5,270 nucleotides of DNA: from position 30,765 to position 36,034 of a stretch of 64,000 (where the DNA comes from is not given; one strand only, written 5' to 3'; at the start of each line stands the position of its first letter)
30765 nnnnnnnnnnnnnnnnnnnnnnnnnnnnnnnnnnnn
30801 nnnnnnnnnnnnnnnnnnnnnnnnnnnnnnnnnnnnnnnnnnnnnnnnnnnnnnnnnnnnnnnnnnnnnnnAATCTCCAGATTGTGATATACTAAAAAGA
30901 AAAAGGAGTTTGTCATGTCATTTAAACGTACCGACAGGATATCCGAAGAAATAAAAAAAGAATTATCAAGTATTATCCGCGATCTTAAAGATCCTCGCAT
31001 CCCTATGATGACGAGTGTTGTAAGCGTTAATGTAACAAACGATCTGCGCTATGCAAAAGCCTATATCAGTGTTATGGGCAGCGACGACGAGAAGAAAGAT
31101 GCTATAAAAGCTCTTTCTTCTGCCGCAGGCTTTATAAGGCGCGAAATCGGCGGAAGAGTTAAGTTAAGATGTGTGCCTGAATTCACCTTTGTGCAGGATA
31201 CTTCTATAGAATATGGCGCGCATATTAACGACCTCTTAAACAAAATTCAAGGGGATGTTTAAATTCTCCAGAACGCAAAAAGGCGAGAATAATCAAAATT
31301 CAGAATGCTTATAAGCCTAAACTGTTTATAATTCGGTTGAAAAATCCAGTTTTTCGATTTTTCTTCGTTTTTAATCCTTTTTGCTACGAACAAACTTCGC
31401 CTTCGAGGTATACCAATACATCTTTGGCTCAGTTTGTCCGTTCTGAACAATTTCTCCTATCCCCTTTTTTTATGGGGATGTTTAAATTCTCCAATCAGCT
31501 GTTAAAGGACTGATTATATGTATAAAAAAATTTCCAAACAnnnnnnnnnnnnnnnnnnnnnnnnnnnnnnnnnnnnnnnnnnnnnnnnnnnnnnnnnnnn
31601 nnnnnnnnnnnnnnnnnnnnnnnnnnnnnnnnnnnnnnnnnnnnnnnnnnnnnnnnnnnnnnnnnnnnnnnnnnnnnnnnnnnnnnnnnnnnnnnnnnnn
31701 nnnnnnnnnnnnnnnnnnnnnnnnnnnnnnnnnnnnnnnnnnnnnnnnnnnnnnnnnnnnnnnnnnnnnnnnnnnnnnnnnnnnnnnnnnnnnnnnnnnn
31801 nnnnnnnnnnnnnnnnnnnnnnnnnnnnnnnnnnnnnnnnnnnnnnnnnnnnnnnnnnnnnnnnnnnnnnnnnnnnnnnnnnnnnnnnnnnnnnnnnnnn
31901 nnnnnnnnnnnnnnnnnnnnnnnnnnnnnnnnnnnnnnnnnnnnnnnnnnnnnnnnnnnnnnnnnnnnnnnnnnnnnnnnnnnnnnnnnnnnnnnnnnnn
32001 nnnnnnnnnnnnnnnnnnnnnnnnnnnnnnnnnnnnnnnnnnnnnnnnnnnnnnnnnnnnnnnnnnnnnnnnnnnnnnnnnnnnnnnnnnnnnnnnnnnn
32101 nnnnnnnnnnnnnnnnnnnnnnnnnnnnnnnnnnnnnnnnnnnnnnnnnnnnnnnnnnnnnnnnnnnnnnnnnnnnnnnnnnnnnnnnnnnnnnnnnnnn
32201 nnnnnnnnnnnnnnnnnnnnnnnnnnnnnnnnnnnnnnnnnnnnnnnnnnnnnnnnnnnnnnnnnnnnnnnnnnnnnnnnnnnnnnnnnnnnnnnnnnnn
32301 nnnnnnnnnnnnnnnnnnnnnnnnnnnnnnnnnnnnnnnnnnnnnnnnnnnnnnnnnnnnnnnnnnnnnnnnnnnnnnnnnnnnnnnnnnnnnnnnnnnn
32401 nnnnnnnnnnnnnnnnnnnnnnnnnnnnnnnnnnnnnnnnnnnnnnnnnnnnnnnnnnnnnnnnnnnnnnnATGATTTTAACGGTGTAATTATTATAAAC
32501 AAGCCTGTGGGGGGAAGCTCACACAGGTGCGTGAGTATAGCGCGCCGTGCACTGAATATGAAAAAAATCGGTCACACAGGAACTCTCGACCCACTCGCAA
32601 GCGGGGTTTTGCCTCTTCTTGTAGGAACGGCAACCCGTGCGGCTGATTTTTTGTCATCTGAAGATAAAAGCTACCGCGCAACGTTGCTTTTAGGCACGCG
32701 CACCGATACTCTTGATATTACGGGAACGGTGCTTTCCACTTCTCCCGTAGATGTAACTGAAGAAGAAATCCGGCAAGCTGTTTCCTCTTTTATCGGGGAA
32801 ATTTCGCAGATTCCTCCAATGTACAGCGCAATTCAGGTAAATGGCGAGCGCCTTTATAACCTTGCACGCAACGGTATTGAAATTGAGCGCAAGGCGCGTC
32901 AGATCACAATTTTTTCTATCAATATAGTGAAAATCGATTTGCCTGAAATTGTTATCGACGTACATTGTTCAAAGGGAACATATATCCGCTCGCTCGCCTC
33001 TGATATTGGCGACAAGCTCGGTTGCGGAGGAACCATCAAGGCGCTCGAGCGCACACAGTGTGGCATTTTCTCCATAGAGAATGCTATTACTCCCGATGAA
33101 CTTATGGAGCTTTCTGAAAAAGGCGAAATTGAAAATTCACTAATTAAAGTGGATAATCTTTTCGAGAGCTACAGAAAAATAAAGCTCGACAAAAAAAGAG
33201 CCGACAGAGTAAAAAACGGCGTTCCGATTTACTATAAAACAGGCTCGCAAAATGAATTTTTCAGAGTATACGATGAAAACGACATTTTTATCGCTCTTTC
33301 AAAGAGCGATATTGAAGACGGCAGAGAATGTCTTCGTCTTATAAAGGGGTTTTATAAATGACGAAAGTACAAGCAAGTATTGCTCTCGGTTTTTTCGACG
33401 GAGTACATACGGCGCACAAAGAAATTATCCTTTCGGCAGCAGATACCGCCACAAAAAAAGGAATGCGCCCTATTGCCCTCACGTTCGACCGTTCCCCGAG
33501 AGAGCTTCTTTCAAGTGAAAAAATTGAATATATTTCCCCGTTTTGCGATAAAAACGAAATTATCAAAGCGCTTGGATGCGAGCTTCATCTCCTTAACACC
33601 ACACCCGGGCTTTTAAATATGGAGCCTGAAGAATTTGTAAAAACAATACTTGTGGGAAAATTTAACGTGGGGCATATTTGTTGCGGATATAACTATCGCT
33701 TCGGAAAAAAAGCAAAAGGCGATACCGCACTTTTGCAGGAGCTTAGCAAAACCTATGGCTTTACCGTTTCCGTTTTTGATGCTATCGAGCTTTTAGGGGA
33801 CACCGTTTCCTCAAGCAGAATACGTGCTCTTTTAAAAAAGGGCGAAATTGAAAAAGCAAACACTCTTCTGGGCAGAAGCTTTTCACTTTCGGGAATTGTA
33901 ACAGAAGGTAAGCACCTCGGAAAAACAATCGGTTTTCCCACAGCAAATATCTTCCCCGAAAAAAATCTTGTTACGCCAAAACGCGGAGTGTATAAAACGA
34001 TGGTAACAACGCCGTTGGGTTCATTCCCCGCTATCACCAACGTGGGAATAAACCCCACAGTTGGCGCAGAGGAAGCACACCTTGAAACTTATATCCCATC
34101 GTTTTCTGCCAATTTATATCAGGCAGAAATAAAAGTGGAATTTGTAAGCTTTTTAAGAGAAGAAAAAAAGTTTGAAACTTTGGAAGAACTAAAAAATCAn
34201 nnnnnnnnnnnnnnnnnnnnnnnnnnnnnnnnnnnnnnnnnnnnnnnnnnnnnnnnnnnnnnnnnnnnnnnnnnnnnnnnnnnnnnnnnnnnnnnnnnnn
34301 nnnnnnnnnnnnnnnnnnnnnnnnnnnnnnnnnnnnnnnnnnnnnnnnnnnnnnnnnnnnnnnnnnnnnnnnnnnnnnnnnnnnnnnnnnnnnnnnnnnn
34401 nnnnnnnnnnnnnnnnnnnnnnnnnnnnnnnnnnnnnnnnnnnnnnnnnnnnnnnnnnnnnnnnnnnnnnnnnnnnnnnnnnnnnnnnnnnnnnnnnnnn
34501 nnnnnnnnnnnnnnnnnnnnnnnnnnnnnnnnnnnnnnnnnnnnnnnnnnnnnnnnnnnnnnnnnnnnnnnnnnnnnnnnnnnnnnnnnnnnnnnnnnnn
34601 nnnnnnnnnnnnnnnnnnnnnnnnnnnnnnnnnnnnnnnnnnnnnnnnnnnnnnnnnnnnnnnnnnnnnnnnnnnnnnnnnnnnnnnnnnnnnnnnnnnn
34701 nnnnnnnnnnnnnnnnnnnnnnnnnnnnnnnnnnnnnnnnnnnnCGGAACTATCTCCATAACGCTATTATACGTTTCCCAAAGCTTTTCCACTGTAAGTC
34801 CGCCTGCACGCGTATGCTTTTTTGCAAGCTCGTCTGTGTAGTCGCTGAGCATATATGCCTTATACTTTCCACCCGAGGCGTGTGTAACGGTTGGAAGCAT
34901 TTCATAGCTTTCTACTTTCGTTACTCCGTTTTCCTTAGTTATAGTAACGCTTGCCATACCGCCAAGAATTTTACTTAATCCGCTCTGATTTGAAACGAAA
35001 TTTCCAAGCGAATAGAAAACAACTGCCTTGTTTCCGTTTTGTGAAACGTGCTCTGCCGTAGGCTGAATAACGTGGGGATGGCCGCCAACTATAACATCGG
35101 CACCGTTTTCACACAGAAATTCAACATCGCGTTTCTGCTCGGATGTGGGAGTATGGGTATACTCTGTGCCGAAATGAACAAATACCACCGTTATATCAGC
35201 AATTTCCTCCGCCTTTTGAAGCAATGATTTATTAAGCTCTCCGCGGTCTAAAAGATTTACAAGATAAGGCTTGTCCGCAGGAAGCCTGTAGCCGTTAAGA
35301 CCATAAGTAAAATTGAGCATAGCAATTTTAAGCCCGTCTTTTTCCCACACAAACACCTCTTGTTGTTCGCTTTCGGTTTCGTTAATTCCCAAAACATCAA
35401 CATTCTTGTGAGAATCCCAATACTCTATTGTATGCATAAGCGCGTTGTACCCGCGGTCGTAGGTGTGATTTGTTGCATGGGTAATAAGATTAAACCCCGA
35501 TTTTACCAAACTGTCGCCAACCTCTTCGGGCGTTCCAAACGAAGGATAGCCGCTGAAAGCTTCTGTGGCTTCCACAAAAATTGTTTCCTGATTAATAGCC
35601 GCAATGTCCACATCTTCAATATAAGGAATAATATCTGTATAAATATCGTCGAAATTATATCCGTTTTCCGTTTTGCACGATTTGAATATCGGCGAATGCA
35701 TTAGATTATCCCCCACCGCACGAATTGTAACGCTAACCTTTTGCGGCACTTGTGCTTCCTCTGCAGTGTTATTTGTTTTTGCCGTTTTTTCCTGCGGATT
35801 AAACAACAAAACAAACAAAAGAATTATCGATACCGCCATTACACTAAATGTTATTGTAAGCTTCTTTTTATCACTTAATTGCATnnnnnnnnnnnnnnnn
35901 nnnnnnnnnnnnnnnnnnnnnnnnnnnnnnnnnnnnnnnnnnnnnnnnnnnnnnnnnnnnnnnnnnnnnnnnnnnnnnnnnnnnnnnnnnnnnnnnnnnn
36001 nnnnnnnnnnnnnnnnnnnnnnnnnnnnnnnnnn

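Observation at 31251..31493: Element copy 3 overlaps the rbfA stop codon; its 20-bp flanking repeat looks like a duplicated target or att core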

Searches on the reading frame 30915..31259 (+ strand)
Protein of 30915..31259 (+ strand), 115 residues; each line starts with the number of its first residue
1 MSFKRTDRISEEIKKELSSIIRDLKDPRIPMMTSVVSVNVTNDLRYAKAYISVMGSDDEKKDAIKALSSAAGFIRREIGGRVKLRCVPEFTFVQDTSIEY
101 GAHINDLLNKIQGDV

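Call 29: find_homologous_proteins(query=window:30915-31259:+, max_evalue=1e-20)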
Query window:30915-31259:+ (115 aa): 973 proteins with E <= 1e-20 among 1012 candidates; the best 120 are listed.
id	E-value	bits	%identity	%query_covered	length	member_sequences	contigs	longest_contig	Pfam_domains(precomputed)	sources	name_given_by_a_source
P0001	4.2e-66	237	99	100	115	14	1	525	PF02033.24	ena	-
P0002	7.1e-59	214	87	99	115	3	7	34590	PF02033.24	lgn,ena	-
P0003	1.5e-58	213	90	97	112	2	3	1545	PF02033.24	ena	-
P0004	6.9e-58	211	86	99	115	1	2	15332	PF02033.24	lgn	-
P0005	1.9e-57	210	85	99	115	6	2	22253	PF02033.24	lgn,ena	-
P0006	3.5e-57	209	88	97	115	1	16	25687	PF02033.24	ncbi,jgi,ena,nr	ncbi:MAG: 30S ribosome-binding factor RbfA [Ruminococcaceae bacterium]|nr:30S ribosome-binding facto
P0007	6.3e-57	208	87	99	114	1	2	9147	PF02033.24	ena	-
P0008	7.1e-57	208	87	99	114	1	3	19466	PF02033.24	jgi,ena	-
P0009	8.9e-57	208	88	97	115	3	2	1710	PF02033.24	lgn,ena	-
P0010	9.5e-57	207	88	97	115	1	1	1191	PF02033.24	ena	-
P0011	9.5e-57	207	87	97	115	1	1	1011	PF02033.24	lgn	-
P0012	1.8e-56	207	87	97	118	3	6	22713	PF02033.24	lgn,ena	-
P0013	1.9e-56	206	86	97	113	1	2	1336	PF02033.24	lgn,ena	-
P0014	2.6e-56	206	87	97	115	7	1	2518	PF02033.24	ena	-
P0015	6.8e-56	205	87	97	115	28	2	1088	PF02033.24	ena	-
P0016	7.8e-56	204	87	97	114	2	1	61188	PF02033.24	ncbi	-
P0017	1.5e-55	204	86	97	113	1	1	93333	PF02033.24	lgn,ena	-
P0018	1.7e-55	203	82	99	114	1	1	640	PF02033.24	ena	-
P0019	1.8e-55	203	85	97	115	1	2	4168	PF02033.24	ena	-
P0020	1.9e-55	203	85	97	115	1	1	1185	PF02033.24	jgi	jgi:ribosome-binding factor A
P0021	1.9e-55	203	85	97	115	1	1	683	PF02033.24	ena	-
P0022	2.6e-55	203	83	99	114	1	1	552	PF02033.24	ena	-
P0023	2.9e-55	203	85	97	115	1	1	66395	PF02033.24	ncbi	-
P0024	2.9e-55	203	86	97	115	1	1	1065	PF02033.24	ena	-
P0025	2.9e-55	203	85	97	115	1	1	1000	PF02033.24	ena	-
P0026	3.0e-55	203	85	97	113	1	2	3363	PF02033.24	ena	-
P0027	4.8e-55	202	83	99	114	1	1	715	PF02033.24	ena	-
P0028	4.9e-55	202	82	99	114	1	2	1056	PF02033.24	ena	-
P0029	5.0e-55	202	84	97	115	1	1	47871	PF02033.24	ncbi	-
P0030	5.3e-55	202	82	99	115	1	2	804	PF02033.24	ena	-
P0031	5.5e-55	202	85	97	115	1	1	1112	PF02033.24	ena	-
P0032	5.6e-55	202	86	97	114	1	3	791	PF02033.24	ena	-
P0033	5.7e-55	202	82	99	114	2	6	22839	PF02033.24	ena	-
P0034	6.2e-55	202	83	99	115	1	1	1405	PF02033.24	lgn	-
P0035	7.5e-55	201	85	97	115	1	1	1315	PF02033.24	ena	-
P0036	7.6e-55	201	85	97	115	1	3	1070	PF02033.24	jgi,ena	jgi:ribosome-binding factor A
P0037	8.1e-55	201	82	98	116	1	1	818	PF02033.24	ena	-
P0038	9.7e-55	201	86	97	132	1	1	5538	PF02033.24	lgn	-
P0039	1.0e-54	201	82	99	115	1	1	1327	PF02033.24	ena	-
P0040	1.0e-54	201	84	97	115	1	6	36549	PF02033.24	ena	-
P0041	1.0e-54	201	84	97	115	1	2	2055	PF02033.24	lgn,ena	-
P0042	1.1e-54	201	86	97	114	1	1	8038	PF02033.24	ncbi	-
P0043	1.1e-54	201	81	99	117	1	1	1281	PF02033.24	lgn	-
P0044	1.3e-54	201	84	97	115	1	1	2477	PF02033.24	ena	-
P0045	1.3e-54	201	82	97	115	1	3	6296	PF02033.24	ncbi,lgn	-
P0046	1.6e-54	200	82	99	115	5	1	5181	PF02033.24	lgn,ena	-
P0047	1.8e-54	200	83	97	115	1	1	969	PF02033.24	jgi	jgi:ribosome-binding factor A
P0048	1.8e-54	200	81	99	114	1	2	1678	PF02033.24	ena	-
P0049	1.8e-54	200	83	97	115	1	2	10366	PF02033.24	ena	-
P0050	2.1e-54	200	86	97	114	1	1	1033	PF02033.24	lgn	-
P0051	2.5e-54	200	84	97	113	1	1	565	PF02033.24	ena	-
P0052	2.7e-54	200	82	99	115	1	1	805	PF02033.24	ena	-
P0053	2.7e-54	200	81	99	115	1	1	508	PF02033.24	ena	-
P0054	3.0e-54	199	85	97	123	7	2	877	PF02033.24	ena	-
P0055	3.4e-54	199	81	97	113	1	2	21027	PF02033.24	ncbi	-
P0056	3.8e-54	199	82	99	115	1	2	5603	PF02033.24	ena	-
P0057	3.9e-54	199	83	97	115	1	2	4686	PF02033.24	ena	-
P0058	4.7e-54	199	84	97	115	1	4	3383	PF02033.24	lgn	-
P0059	5.0e-54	199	82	97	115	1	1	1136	PF02033.24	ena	-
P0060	5.0e-54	199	85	97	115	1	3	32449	PF02033.24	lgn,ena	-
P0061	5.2e-54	199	84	97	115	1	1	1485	PF02033.24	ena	-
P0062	5.4e-54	199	83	97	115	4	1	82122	PF02033.24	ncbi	-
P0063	5.5e-54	199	84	97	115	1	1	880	PF02033.24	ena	-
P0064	5.5e-54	199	81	99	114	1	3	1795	PF02033.24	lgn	-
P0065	5.6e-54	199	82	99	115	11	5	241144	PF02033.24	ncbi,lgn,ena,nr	ncbi:MAG: 30S ribosome-binding factor RbfA [Clostridia bacterium]|nr:30S ribosome-binding factor Rbf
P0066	5.8e-54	198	84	97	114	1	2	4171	PF02033.24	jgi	-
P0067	6.1e-54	198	85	97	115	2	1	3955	PF02033.24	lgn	-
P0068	6.3e-54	198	82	99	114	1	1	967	PF02033.24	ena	-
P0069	7.1e-54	198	82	99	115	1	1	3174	PF02033.24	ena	-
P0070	7.2e-54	198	82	99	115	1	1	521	PF02033.24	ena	-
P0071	7.4e-54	198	82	99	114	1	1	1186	PF02033.24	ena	-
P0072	7.5e-54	198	83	97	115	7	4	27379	PF02033.24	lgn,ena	-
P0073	9.1e-54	198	83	97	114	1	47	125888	PF02033.24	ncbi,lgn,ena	-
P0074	9.4e-54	198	82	97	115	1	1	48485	PF02033.24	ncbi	-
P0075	1.1e-53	198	80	99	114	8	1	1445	PF02033.24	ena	-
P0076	1.2e-53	197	83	97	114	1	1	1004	PF02033.24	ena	-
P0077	1.3e-53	197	82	99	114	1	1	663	PF02033.24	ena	-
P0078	1.3e-53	197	81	97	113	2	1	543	PF02033.24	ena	-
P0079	1.9e-53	197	83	97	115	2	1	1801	PF02033.24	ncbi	-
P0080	2.0e-53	197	81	99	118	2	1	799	PF02033.24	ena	-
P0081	2.1e-53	197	85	97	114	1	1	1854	PF02033.24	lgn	-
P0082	2.2e-53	197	81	99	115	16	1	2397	PF02033.24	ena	-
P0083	2.3e-53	197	81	99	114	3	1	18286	PF02033.24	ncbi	-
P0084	4.3e-53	196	83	95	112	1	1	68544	PF02033.24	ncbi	-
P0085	4.7e-53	196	81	99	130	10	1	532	PF02033.24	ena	-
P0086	9.2e-53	195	81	99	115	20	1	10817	PF02033.24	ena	-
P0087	1.1e-52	194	81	97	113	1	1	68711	PF02033.24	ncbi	-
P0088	1.2e-52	194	82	97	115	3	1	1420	PF02033.24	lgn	-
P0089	1.4e-52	194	83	97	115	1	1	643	PF02033.24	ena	-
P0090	2.0e-52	194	79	99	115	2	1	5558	PF02033.24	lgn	-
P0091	2.7e-52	193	83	97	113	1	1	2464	PF02033.24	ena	-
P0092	2.8e-52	193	84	97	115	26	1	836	PF02033.24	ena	-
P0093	2.9e-52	193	80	97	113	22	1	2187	PF02033.24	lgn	-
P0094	3.1e-52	193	81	97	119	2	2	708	PF02033.24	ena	-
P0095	4.5e-52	192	82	97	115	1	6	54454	PF02033.24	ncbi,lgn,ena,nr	ncbi:MAG: 30S ribosome-binding factor RbfA [Clostridia bacterium]|nr:30S ribosome-binding factor Rbf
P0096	9.5e-52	191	82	97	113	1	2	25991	PF02033.24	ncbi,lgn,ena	-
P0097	1.1e-51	191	80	97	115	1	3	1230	PF02033.24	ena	-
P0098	1.2e-51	191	79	97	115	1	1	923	PF02033.24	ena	-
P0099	1.3e-51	191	81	97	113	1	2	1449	PF02033.24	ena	-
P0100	1.4e-51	191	76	100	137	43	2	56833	PF02033.24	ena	-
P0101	2.1e-51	190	79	97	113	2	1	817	PF02033.24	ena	-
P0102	2.1e-51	190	80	97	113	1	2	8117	PF02033.24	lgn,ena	-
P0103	2.8e-51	190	79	99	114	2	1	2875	PF02033.24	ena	-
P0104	2.8e-51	190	79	97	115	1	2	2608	PF02033.24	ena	-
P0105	3.3e-51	190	79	97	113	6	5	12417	PF02033.24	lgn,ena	-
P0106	5.4e-51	189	79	97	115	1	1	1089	PF02033.24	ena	-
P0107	1.1e-50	188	78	97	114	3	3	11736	PF02033.24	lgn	-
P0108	1.4e-50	188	79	99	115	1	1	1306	PF02033.24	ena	-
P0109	1.4e-50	188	75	98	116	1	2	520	PF02033.24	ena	-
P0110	2.7e-50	187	77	99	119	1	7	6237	PF02033.24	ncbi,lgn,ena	-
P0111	5.5e-50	186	77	99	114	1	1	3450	PF02033.24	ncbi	-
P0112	7.7e-50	185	78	97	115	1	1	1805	PF02033.24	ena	-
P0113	2.6e-49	184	75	99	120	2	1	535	PF02033.24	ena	-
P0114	6.9e-49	182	77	97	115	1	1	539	PF02033.24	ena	-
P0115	3.7e-48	180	75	97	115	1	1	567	PF02033.24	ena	-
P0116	9.5e-48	179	74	95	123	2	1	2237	PF02033.24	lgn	-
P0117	4.0e-47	177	71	98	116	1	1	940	PF02033.24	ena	-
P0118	1.6e-46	175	73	96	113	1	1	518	PF02033.24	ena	-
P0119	3.6e-46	173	75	94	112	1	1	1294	PF02033.24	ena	-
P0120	7.0e-46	173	75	95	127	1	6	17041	PF02033.24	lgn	-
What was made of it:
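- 30915..31262 (+): rbfA (30S ribosome-binding factor A). The last three codons and the stop codon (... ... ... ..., 31251-31262) are supplied by the element's 5' end. RbfA homologues carry PF02033 (call 29).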

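Call 31: find_encoding_contigs(protein=P0003, flank=1500, max_places=3)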
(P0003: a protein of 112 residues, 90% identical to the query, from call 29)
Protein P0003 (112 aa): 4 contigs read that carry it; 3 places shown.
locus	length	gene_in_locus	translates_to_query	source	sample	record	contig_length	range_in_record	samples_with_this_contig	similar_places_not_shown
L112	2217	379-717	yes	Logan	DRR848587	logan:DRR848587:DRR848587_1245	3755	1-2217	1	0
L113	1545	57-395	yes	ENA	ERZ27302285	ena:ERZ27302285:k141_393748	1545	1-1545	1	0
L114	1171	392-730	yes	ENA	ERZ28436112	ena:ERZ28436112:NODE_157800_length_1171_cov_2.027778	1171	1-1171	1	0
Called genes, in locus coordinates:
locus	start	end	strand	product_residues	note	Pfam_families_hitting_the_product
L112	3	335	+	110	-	?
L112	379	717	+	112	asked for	PF02033:RBFA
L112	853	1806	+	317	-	PF01368:DHH, PF02272:DHHA1 (weak)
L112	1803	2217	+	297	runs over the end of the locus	PF01509:TruB_N, PF16198:TruB_C_2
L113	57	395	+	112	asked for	PF02033:RBFA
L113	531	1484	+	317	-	PF01368:DHH, PF02272:DHHA1 (weak)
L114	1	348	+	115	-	?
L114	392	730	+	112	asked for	PF02033:RBFA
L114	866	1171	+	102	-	?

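Call 32: find_encoding_contigs(protein=P0002, flank=1500, max_places=3)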
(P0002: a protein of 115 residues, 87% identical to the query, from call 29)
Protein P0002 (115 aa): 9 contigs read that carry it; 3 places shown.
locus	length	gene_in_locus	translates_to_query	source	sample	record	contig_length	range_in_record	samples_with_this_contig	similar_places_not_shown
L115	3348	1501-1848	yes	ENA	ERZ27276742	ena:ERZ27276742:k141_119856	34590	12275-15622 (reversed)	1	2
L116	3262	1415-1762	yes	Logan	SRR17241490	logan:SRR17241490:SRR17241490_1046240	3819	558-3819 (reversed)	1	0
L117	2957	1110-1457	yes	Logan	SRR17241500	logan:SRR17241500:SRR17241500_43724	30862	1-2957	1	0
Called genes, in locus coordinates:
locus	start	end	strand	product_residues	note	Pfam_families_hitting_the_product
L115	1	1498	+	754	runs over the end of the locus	PF04760:IF2_N, PF00009:GTP_EFTU, PF02421:FeoB_N (faint), PF00071:Ras, PF01926:MMR_HSR1, PF22042:EF-G_D2, PF11987:IF-2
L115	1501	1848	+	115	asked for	PF02033:RBFA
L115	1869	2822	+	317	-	PF01368:DHH, PF02272:DHHA1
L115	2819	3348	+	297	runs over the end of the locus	PF01509:TruB_N, PF16198:TruB_C_2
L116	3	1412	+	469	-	?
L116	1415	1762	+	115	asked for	PF02033:RBFA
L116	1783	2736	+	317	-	PF01368:DHH, PF02272:DHHA1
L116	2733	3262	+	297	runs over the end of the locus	PF01509:TruB_N, PF16198:TruB_C_2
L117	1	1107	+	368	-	?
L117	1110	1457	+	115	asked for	PF02033:RBFA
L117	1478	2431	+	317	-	PF01368:DHH, PF02272:DHHA1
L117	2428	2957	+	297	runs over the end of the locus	PF01509:TruB_N, PF16198:TruB_C_2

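Call 35: find_encoding_contigs(protein=P0008, flank=1200, max_places=2)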
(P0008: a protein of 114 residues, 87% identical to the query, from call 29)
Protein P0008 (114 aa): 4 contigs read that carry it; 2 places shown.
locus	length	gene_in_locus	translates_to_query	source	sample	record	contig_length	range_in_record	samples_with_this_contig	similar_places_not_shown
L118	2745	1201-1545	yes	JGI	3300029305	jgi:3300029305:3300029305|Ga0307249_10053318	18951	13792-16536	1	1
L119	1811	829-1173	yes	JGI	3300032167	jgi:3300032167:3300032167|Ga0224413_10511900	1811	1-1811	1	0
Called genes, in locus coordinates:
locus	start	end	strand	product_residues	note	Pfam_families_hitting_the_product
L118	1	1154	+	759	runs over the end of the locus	PF04760:IF2_N, PF00009:GTP_EFTU, PF00071:Ras (weak), PF01926:MMR_HSR1, PF03144:GTP_EFTU_D2 (faint), PF22042:EF-G_D2, PF11987:IF-2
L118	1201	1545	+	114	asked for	PF02033:RBFA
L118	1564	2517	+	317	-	PF01368:DHH, PF02272:DHHA1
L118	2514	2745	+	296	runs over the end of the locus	PF01509:TruB_N, PF16198:TruB_C_2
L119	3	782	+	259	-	?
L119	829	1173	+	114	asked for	PF02033:RBFA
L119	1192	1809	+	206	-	?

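Call 36: find_encoding_contigs(protein=P0006, flank=1200, max_places=2)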
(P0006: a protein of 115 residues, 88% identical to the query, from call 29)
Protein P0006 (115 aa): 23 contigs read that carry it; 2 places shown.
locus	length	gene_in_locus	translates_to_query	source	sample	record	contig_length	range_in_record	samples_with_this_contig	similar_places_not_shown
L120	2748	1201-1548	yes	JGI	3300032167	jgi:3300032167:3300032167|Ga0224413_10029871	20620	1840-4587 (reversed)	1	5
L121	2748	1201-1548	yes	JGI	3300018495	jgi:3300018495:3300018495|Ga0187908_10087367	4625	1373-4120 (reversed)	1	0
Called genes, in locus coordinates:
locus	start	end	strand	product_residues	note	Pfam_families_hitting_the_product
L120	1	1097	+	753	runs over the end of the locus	PF04760:IF2_N, PF00009:GTP_EFTU, PF00071:Ras (weak), PF01926:MMR_HSR1, PF03144:GTP_EFTU_D2 (faint), PF22042:EF-G_D2, PF11987:IF-2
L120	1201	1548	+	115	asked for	PF02033:RBFA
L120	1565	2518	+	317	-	PF01368:DHH, PF02272:DHHA1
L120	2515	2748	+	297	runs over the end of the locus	PF01509:TruB_N, PF16198:TruB_C_2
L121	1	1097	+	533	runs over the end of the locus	?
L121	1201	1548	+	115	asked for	PF02033:RBFA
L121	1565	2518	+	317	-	PF01368:DHH, PF02272:DHHA1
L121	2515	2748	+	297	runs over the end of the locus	PF01509:TruB_N, PF16198:TruB_C_2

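Call 37: find_encoding_contigs(protein=P0007, flank=1200, max_places=2)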
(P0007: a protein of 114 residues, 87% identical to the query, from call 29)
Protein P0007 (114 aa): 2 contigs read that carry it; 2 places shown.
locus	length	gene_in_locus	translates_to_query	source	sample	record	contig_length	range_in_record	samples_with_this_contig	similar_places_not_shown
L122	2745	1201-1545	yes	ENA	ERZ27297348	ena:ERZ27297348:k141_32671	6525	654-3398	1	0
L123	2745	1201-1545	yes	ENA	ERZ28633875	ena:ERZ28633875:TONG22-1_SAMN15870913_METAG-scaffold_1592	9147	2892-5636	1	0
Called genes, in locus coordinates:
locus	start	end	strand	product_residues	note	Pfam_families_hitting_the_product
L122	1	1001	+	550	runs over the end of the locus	?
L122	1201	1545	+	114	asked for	PF02033:RBFA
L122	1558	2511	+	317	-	PF01368:DHH, PF02272:DHHA1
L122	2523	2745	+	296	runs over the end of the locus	PF01509:TruB_N, PF16198:TruB_C_2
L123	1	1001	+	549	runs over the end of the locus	PF00009:GTP_EFTU, PF00071:Ras (weak), PF01926:MMR_HSR1, PF22042:EF-G_D2, PF11987:IF-2, PF03144:GTP_EFTU_D2 (weak)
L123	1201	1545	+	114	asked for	PF02033:RBFA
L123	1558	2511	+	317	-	PF01368:DHH, PF02272:DHHA1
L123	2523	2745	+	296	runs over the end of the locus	PF01509:TruB_N, PF16198:TruB_C_2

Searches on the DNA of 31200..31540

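Call 13: search_rna_families(source=window, start=31200, end=31540, threshold=evalue, max_evalue=10)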
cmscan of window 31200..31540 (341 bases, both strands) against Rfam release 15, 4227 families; matches with E-value up to 10: 2.
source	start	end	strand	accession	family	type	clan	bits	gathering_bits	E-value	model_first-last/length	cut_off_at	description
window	31411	31485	+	RF02846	Ref84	Gene; antisense;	-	19.3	52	4.4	1-87/87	no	Enterococcus sRNA 84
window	31290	31301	-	RF01748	nuoG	Cis-reg;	-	11.4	33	8.7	1-43/43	no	nuoG RNA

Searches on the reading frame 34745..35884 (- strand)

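Call 86: search_protein_families(library=pfam, proteins=[window:34745-35884:-], max_evalue=0.0001)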
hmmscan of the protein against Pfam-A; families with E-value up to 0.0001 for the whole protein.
window:34745-35884:- (380 aa): 1 family
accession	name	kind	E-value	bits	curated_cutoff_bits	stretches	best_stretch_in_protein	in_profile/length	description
PF09587.15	PGA_cap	-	2.1e-57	195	27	1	53-300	1-255/255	Bacterial capsule synthesis protein PGA_cap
